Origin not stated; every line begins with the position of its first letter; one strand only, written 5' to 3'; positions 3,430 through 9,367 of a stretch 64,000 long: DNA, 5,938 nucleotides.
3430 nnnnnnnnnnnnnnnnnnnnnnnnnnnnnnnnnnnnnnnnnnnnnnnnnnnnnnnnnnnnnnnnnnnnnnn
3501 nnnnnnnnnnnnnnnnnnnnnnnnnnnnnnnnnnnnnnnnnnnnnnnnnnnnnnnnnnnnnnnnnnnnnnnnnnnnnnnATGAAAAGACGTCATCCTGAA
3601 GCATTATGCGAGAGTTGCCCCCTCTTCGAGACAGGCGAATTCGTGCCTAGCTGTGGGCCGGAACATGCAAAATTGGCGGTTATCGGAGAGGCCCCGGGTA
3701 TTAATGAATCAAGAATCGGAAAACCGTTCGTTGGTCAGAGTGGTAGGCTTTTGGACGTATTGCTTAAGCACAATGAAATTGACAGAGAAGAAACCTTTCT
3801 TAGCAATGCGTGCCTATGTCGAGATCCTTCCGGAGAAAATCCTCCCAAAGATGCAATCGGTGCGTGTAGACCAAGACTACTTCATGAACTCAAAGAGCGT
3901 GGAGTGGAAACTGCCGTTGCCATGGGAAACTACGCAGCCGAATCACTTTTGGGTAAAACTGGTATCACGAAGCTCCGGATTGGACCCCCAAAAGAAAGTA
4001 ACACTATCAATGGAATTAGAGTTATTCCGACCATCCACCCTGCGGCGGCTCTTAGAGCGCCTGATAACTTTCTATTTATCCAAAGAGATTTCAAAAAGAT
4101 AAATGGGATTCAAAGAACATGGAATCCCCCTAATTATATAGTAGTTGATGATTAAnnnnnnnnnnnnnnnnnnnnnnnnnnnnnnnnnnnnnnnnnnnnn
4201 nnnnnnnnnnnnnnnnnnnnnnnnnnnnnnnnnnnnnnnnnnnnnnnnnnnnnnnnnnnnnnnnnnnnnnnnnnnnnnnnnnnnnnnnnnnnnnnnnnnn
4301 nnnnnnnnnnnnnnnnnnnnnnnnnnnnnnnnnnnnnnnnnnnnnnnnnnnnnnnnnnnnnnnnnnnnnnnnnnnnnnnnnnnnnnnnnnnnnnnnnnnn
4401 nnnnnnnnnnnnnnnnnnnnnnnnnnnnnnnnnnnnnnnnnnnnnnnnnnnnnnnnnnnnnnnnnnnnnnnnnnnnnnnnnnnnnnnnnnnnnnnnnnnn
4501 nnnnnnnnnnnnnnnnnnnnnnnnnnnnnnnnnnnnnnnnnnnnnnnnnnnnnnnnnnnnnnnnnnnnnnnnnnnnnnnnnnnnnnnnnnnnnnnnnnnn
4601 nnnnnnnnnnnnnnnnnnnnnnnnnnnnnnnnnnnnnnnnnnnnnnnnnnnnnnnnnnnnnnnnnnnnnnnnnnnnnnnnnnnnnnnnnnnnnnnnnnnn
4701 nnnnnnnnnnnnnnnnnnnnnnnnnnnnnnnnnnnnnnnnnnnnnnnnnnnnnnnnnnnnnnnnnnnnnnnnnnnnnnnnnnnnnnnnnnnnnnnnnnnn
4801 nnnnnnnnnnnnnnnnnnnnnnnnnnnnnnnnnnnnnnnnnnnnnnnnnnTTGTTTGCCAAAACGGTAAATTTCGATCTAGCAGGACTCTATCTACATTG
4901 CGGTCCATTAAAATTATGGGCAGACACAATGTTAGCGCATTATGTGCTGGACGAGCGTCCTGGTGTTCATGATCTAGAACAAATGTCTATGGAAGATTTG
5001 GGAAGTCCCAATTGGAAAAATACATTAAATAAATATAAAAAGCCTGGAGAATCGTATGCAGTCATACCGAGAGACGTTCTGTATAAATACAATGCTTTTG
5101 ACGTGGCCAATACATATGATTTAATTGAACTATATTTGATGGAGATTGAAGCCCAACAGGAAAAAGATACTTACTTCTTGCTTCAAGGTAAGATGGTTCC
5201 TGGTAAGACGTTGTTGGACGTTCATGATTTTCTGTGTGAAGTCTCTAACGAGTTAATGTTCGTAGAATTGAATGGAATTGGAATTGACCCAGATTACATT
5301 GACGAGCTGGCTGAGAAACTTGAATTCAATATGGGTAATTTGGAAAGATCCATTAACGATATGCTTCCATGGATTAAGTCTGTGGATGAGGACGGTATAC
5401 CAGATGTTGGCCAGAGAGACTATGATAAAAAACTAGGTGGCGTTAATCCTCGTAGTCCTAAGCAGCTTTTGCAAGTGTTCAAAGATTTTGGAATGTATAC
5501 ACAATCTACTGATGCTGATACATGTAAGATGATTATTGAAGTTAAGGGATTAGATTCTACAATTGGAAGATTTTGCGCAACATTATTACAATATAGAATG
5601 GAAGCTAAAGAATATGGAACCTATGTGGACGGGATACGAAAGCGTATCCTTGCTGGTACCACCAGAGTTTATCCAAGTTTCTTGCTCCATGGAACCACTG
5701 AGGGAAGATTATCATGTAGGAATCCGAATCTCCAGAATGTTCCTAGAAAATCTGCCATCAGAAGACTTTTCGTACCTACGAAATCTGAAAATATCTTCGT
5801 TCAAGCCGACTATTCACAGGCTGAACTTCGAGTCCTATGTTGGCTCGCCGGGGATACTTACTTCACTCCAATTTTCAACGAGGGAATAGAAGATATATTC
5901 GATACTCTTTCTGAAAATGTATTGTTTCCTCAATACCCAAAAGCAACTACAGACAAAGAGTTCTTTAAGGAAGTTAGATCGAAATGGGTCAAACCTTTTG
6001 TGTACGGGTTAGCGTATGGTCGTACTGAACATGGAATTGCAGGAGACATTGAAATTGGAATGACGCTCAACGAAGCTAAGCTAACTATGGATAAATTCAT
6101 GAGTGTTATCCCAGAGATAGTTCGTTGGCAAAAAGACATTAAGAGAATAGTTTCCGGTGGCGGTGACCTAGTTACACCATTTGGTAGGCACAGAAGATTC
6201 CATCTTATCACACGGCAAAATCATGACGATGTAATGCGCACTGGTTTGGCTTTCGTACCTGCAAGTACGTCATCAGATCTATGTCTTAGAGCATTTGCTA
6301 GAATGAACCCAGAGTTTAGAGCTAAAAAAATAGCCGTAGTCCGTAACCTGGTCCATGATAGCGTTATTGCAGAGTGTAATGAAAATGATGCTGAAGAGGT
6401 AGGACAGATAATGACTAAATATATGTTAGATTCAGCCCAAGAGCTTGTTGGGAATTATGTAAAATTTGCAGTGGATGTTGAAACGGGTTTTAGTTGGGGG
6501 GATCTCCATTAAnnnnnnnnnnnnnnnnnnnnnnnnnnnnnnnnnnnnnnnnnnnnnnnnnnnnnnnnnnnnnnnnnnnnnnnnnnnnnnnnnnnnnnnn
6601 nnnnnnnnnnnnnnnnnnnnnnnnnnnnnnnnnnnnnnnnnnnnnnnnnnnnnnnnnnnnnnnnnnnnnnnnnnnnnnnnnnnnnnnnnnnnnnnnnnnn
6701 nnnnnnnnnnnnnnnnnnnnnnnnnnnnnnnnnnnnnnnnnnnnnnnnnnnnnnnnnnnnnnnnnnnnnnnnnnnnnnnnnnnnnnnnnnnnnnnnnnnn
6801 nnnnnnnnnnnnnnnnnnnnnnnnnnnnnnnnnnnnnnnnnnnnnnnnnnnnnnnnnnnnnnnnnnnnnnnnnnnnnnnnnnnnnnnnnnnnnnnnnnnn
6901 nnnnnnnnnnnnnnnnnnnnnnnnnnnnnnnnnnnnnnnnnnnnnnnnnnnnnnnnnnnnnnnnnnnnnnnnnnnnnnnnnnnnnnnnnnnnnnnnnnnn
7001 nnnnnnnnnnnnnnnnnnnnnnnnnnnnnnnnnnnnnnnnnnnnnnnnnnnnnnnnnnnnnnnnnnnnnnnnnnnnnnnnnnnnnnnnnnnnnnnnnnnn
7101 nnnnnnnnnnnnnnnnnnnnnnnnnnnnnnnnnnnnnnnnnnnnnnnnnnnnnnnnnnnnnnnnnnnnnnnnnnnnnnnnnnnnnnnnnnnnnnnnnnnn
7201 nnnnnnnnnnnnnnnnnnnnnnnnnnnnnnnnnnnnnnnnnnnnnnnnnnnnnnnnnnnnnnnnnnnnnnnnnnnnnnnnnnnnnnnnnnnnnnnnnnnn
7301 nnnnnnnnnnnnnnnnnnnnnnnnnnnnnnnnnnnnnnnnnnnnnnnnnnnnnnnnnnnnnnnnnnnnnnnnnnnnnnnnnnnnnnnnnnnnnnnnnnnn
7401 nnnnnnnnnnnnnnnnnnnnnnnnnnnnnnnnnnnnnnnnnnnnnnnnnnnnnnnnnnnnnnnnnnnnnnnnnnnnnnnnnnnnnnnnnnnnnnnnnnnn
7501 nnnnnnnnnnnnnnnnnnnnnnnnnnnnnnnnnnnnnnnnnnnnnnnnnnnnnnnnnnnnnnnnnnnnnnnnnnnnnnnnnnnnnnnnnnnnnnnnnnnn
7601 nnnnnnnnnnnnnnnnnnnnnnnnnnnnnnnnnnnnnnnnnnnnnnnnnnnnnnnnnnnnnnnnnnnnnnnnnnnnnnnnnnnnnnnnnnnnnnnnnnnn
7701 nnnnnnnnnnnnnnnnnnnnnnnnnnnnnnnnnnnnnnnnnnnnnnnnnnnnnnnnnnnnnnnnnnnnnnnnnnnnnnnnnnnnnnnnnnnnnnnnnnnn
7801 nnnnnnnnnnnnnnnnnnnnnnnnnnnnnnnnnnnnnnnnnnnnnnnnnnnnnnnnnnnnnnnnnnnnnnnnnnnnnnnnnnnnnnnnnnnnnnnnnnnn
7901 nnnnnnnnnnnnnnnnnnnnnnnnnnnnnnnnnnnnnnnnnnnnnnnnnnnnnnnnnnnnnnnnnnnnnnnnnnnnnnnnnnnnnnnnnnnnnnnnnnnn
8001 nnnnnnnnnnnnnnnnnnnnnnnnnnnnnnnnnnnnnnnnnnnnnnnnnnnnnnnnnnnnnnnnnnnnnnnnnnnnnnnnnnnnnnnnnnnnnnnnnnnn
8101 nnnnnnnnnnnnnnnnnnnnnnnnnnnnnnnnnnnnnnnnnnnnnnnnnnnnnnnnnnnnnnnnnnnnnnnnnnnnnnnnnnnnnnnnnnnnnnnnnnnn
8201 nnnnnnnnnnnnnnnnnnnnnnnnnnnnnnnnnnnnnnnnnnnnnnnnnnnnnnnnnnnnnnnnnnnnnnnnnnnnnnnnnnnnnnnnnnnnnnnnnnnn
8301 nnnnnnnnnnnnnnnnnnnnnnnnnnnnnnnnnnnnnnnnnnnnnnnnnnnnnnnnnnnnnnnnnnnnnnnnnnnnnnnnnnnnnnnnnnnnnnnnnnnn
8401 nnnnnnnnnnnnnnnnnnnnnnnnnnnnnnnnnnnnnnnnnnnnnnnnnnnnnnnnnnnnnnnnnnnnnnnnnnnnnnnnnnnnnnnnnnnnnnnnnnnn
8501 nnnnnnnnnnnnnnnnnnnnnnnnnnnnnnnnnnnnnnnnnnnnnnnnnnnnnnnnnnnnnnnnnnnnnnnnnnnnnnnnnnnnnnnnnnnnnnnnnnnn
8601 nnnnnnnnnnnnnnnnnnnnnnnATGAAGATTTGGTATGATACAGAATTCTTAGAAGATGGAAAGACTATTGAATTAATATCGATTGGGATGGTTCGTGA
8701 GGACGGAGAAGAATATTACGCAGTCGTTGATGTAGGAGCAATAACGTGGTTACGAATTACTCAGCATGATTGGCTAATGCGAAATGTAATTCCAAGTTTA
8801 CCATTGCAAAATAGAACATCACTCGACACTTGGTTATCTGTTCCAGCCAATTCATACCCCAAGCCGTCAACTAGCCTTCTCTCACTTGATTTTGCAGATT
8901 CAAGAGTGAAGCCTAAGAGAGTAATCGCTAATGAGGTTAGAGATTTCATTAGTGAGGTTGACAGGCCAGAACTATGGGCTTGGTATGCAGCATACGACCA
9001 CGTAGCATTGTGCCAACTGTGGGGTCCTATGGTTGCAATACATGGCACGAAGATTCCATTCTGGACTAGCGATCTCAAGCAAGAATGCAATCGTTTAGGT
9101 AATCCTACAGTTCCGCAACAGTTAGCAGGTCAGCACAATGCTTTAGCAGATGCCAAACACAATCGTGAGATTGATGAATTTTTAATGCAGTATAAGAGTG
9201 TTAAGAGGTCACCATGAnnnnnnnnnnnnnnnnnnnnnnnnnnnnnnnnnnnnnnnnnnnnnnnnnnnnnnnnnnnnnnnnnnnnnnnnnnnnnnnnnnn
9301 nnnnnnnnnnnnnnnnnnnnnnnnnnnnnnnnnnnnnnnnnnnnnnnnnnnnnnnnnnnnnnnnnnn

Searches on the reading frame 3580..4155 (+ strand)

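Call 77: search_protein_families(library=pfam, proteins=[window:3580-4155:+], max_evalue=0.001)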
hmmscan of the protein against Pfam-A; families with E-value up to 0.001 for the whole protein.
window:3580-4155:+ (191 aa): 1 family
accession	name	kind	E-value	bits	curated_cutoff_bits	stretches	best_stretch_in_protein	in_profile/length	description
PF03167.25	UDG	-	1.9e-25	90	24.3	1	25-170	3-132/141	Uracil DNA glycosylase superfamily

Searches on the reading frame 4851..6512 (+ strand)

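Call 77: search_protein_families(library=pfam, proteins=[window:4851-6512:+], max_evalue=0.001)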
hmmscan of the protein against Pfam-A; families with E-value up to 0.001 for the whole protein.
window:4851-6512:+ (553 aa): 1 family
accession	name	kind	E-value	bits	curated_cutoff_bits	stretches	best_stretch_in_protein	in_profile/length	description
PF00476.26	DNA_pol_A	-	7.4e-55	186.9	34.3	1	196-551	27-381/381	DNA polymerase family A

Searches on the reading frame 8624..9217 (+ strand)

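Call 77: search_protein_families(library=pfam, proteins=[window:8624-9217:+], max_evalue=0.001)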
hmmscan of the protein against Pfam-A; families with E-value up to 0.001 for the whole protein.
window:8624-9217:+ (197 aa): 1 family
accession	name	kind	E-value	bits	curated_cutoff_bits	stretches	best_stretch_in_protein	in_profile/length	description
PF16473.11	Rv2179c-like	-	2.7e-13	50.4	27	1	2-183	2-172/177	3'-5' exoribonuclease Rv2179c-like domain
